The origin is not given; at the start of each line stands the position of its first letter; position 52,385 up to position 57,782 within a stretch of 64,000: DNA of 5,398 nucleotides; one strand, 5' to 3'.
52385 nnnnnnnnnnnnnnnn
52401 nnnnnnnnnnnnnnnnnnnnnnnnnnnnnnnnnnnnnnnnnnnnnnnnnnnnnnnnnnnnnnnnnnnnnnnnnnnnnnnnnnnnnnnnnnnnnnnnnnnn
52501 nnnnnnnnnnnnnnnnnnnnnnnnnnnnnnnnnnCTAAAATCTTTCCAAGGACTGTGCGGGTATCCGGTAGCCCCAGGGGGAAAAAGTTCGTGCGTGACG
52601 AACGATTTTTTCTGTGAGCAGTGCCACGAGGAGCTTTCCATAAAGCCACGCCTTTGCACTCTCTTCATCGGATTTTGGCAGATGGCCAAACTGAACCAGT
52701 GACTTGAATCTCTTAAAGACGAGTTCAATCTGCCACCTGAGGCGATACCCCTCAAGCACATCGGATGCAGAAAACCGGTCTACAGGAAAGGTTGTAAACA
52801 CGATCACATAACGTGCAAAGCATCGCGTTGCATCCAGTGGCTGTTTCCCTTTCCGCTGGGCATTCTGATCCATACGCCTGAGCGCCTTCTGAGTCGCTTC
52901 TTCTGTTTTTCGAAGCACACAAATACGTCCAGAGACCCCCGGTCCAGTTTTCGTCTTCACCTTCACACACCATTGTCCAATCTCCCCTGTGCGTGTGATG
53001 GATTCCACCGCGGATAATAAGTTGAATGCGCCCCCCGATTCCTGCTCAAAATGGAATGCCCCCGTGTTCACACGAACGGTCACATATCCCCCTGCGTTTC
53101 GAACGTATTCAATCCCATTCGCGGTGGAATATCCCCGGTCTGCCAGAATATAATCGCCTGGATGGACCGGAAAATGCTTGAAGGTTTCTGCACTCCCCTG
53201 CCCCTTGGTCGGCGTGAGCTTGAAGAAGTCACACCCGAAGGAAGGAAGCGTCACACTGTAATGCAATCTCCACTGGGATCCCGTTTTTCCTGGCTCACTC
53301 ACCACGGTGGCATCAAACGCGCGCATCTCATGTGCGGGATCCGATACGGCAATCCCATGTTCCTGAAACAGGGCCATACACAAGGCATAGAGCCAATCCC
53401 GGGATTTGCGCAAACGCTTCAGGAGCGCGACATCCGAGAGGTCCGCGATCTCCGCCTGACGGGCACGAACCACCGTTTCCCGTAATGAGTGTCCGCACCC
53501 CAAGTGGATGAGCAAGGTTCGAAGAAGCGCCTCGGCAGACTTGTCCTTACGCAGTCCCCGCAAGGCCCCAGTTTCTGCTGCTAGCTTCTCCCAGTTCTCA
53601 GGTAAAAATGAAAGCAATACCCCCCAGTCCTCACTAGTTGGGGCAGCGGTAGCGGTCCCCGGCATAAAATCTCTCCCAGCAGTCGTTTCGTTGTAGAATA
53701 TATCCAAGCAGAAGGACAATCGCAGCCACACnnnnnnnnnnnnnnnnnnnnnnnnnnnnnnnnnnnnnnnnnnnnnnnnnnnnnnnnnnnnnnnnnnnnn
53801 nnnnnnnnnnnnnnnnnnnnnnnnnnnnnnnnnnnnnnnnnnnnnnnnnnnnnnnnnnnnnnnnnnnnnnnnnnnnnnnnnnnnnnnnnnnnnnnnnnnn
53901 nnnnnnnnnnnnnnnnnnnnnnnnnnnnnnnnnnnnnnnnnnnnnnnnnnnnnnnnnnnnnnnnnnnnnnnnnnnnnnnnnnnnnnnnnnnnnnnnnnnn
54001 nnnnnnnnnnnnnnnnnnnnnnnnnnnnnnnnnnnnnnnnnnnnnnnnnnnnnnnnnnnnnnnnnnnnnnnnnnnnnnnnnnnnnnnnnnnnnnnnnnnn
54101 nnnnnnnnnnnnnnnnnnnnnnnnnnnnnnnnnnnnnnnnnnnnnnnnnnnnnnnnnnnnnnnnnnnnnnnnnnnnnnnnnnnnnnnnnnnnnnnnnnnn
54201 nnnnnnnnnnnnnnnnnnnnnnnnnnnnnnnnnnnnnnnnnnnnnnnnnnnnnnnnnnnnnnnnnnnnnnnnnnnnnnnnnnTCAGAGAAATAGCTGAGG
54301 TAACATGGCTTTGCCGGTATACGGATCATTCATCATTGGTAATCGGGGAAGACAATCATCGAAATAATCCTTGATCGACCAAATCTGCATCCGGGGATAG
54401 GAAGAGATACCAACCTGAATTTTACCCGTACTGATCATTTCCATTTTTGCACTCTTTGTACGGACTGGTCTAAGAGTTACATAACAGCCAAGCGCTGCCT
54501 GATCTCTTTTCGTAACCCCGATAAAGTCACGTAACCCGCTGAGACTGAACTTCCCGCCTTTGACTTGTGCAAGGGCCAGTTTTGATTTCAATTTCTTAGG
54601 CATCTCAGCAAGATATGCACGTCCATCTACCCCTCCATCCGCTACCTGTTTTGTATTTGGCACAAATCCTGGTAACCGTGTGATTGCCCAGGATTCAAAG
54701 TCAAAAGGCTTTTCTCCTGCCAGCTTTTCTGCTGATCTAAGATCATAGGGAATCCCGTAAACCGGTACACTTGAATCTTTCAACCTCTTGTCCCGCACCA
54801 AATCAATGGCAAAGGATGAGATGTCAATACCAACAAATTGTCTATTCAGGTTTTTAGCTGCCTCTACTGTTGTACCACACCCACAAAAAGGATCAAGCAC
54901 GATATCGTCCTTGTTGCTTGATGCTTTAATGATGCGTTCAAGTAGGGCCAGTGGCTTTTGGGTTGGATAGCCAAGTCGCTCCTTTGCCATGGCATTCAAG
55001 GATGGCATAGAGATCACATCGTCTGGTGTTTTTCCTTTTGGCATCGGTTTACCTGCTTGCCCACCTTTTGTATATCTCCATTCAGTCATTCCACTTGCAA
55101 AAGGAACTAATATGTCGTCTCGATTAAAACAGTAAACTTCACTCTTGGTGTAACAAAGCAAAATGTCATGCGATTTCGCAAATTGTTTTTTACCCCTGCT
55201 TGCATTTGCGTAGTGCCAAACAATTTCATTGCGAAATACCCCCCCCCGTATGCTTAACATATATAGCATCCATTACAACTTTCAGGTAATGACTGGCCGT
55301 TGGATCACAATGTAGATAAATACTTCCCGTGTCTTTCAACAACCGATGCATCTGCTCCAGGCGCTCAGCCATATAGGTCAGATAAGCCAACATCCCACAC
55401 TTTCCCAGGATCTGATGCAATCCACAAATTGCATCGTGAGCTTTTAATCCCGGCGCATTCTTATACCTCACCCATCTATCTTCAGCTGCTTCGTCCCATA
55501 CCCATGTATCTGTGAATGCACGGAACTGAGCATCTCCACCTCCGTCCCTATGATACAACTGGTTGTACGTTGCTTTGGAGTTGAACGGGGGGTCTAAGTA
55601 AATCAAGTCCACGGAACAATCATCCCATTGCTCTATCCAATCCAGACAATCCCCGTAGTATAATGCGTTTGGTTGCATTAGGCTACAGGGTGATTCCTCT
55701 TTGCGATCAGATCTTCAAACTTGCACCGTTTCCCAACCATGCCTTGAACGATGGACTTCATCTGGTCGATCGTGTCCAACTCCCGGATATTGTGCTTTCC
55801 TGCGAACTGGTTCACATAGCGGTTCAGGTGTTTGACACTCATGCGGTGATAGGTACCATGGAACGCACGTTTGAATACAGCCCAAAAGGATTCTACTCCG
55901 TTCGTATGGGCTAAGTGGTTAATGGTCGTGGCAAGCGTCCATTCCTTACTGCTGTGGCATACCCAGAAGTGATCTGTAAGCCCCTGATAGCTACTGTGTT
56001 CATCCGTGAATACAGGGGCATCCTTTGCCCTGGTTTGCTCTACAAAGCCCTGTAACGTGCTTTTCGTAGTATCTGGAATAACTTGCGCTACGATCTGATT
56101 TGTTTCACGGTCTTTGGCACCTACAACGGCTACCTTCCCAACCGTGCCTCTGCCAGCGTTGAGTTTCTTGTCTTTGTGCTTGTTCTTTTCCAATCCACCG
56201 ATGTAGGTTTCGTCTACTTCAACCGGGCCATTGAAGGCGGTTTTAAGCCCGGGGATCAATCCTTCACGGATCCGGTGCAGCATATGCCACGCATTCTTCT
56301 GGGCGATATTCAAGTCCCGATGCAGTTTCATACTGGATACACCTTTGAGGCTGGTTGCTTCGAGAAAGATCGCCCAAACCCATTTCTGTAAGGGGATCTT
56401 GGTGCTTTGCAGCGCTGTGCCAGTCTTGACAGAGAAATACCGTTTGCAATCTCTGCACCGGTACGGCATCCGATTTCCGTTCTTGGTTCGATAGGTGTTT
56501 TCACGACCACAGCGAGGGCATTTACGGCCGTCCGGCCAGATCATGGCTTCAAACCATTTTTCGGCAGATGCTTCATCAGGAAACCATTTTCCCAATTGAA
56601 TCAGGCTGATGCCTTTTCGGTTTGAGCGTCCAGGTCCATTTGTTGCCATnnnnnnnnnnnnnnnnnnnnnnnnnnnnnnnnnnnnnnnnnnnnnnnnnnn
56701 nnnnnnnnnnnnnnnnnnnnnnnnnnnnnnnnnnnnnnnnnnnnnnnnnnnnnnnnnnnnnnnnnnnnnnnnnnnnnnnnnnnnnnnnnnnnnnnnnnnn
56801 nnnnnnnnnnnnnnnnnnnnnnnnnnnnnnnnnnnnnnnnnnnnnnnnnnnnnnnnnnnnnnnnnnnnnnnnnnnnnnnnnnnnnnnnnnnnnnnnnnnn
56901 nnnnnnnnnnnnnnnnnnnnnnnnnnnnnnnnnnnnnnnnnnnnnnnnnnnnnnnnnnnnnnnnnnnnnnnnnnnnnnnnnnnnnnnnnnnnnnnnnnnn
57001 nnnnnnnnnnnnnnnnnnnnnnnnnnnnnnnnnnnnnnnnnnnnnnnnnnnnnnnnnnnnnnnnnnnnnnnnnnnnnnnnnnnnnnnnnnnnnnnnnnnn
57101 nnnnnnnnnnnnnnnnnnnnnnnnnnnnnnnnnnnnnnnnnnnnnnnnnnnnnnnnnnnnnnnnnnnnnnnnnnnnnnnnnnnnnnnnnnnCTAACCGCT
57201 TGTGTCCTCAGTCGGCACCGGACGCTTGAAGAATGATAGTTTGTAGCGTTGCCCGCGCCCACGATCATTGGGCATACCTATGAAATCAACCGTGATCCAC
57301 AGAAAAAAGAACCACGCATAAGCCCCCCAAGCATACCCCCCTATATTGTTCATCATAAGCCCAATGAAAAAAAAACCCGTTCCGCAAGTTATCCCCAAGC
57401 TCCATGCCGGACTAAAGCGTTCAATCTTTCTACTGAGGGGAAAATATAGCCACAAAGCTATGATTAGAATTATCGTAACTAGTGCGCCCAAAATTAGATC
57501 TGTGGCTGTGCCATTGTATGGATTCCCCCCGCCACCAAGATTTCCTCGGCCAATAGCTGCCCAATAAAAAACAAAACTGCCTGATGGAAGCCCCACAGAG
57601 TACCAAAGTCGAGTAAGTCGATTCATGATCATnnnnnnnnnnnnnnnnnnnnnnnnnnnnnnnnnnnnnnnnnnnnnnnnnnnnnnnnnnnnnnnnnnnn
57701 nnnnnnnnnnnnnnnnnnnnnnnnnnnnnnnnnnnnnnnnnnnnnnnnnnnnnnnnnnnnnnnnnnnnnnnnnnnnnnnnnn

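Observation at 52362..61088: Crossed flanking repeats around two direct IS4 copies suggest a small circular replicon captured as an IS-mediated cointegrate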

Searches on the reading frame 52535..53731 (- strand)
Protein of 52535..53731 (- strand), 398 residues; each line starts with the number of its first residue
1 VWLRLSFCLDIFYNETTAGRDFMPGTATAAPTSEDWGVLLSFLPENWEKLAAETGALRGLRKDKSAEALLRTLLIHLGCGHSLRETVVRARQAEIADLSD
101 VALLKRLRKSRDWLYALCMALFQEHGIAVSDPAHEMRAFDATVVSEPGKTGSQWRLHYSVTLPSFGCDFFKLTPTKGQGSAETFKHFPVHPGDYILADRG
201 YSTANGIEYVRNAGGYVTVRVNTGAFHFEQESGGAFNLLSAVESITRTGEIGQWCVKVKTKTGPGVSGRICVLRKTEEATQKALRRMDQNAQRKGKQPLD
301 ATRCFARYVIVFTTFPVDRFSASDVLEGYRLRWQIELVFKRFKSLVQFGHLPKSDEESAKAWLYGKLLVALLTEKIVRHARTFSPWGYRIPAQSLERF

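Call 12: search_protein_families(library=pfam, max_evalue=0.1, proteins=[window:52535-53731:-])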
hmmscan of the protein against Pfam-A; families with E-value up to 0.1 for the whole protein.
window:52535-53731:- (398 aa): 1 family
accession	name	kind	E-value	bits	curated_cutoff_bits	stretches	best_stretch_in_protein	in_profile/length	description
PF01609.27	DDE_Tnp_1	-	1.2e-14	55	23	1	189-372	74-200/200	Transposase DDE domain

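Call 34: search_protein_families(library=ncbifam, max_evalue=0.01, proteins=[window:52535-53731:-])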
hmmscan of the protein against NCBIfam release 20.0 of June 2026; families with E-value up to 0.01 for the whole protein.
window:52535-53731:- (398 aa): 6 families
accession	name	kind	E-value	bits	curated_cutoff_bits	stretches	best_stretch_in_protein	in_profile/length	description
NF033592.1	transpos_IS4_1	equivalog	1.8e-40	139.1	115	1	41-376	3-331/332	IS4 family transposase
NF033539.1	transpos_IS1380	equivalog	0.0001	21.1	180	1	197-377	213-376/419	IS1380 family transposase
NF033559.2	transpos_IS1634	equivalog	0.00016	20.9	100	1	308-363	360-413/483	IS1634 family transposase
NF033591.1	transpos_IS4_2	equivalog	0.00034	19.8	152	1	194-345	121-247/340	IS4 family transposase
NF049999.1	transpos_IS701_3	equivalog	0.00056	18.9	170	1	320-362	304-346/412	IS701 family transposase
NF049925.1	transpos_IS4_4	equivalog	0.00062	18.6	250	1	321-350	314-343/449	IS4 family transposase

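Call 61: search_dna_similar(query=window:52535-53665:-, collection=plasmids, mode=protein, max_evalue=1e-10, max_rows=8)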
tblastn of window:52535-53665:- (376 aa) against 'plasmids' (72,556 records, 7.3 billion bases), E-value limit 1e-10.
Records with a match: 992; places in all: 1109; records where one place covers at least 80% of the query: 857.
Best place of each record, by identity: <60% 992.
By first word of the organism name: Escherichia 706; Salmonella 90; Klebsiella 71; Shigella 47; Bacillus 19; Enterobacter 11; Rhizobium 10; Citrobacter 10; Serratia 5; uncultured 2; and 18 more.
By predicted mobility (MOB-suite, as given by PLSDB): conjugative 612; non-mobilizable 203; mobilizable 177.
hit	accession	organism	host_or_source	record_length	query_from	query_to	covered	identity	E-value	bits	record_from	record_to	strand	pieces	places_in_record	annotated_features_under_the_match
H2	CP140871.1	Rhizobium ruizarguesonis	Trifolium pratense,whole organism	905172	17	376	96%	34.7%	3e-53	197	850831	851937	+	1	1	IS4 family transposase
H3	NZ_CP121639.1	Rhizobium leguminosarum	Trifolium ambiguum,cell culture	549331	17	369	94%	34.8%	6e-53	196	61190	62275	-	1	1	IS4 family transposase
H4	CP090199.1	Rhizobium leguminosarum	Trifolium ambiguum,Cell culture,nodule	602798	17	369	94%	34.8%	6e-53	196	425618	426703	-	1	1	IS4 family transposase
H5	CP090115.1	Rhizobium leguminosarum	Trifolium ambiguum,Cell culture,Plant ...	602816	17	369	94%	34.8%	6e-53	196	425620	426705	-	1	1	IS4 family transposase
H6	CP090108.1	Rhizobium leguminosarum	Trifolium ambiguum,Cell culture,Plant ...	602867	17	369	94%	34.8%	6e-53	196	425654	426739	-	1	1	IS4 family transposase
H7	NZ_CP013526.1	Rhizobium phaseoli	Phaseolus vulgaris,Whole ...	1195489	12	369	95%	34.2%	1e-49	186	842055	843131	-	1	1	record has no annotation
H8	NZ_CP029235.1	Sinorhizobium fredii CCBAU 45436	Glycine max,cell culture,plant root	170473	13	365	94%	33.5%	2e-39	156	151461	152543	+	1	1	transposase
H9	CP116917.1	Escherichia coli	Homo sapiens,stool sample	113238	10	375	97%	32.1%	2e-37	150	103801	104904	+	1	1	none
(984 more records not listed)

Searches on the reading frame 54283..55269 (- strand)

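Call 12: search_protein_families(library=pfam, max_evalue=0.1, proteins=[window:54283-55269:-])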
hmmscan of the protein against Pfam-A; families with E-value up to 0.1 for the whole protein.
window:54283-55269:- (328 aa): 7 families
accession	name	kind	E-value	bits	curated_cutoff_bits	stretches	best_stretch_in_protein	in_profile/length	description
PF01555.25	N6_N4_Mtase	-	3.8e-35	122.3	26.7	1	4-157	65-218/221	DNA methylase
PF04471.18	Mrr_cat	-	0.00091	19.8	21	1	190-278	8-97/115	Restriction endonuclease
PF13847.12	Methyltransf_31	-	0.0011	19.1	27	1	119-160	2-46/145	Methyltransferase domain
PF13649.12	Methyltransf_25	-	0.0039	18.3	27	1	124-183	1-58/97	Methyltransferase domain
PF05724.17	TPMT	-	0.012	15.7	26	1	96-162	12-80/218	Thiopurine S-methyltransferase (TPMT)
PF08242.18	Methyltransf_12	-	0.032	15.4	30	1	129-166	5-44/98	Methyltransferase domain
PF01170.24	UPF0020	-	0.04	14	22.3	1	118-140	26-49/197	RMKL-like, methyltransferase domain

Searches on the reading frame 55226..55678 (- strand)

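Call 12: search_protein_families(library=pfam, max_evalue=0.1, proteins=[window:55226-55678:-])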
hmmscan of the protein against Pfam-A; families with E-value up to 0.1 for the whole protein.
window:55226-55678:- (150 aa): 2 families
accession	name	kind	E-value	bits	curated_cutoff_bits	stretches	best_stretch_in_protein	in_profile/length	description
PF01555.25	N6_N4_Mtase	-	1.7e-08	35.1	26.7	1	23-138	1-67/221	DNA methylase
PF03602.21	Cons_hypoth95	-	0.025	14.7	24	1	21-41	112-132/182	Conserved hypothetical protein 95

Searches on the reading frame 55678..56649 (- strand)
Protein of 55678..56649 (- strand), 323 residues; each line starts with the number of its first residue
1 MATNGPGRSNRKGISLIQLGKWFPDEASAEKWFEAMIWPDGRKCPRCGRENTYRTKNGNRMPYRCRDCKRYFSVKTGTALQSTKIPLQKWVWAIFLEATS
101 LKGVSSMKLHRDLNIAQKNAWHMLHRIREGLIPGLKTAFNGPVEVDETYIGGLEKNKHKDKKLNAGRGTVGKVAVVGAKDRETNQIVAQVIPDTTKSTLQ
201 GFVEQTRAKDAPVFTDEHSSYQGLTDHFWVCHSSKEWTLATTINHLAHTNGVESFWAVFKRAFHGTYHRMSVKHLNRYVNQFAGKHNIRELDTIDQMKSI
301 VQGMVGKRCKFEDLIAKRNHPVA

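Call 12: search_protein_families(library=pfam, max_evalue=0.1, proteins=[window:55678-56649:-])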
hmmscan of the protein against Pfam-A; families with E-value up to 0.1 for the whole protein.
window:55678-56649:- (323 aa): 5 families
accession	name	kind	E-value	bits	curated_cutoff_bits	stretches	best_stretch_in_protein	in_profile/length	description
PF12762.13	DDE_Tnp_IS1595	-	1.5e-36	126.1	27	1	140-283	3-149/153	ISXO2-like transposase domain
PF12760.12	Zn_ribbon_IS1595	-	1.4e-10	41.4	25.4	1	24-70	1-45/46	Transposase zinc-ribbon domain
PF09723.15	Zn_ribbon_8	-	0.0019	18.6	34.4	0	35-54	17-39/41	Zinc ribbon domain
PF14354.12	Lar_restr_allev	-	0.017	15.8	28.6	1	43-75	5-38/58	Restriction alleviation protein Lar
PF18393.6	MotY_N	-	0.064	13.9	26.3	0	88-137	62-111/146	MotY N-terminal domain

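Call 34: search_protein_families(library=ncbifam, max_evalue=0.01, proteins=[window:55678-56649:-])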
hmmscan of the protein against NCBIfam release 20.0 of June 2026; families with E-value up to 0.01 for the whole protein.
window:55678-56649:- (323 aa): 6 families
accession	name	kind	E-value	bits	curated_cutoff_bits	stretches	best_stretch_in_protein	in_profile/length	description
NF033547.1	transpos_IS1595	equivalog_domain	5e-49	167.1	75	1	82-289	1-215/215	IS1595 family transposase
NF033558.1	transpos_IS1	equivalog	1.4e-07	31.6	100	1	44-107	1-64/199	IS1 family transposase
NF050000.1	IS1_IS1595_Zn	domain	0.0022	18.5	28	1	44-73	1-32/34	IS1/IS1595 family N-terminal zinc-binding domain-containing protein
TIGR00938.1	thrB_alt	equivalog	0.0051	16.2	255.9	1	213-270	199-254/307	homoserine kinase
NF033545.0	transpos_IS630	equivalog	0.0055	16.2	100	0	161-286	171-298/299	IS630 family transposase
NF033577.2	transpos_IS481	equivalog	0.0093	15.5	224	0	104-287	93-267/284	IS481 family transposase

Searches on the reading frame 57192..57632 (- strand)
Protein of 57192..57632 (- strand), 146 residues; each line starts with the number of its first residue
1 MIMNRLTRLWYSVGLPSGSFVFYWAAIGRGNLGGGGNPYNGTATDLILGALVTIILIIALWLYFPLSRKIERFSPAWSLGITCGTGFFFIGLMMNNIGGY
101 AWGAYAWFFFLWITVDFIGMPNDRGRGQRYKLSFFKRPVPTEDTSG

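Call 12: search_protein_families(library=pfam, max_evalue=0.1, proteins=[window:57192-57632:-])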
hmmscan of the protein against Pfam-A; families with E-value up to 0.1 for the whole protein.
window:57192-57632:- (146 aa): 0 families

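Call 34: search_protein_families(library=ncbifam, max_evalue=0.01, proteins=[window:57192-57632:-])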
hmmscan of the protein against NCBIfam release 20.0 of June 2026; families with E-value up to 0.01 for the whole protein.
window:57192-57632:- (146 aa): 0 families

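Call 67: search_protein_families(library=phrogs, max_evalue=0.01, proteins=[window:57192-57632:-])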
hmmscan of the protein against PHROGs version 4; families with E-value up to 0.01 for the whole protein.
window:57192-57632:- (146 aa): 0 families
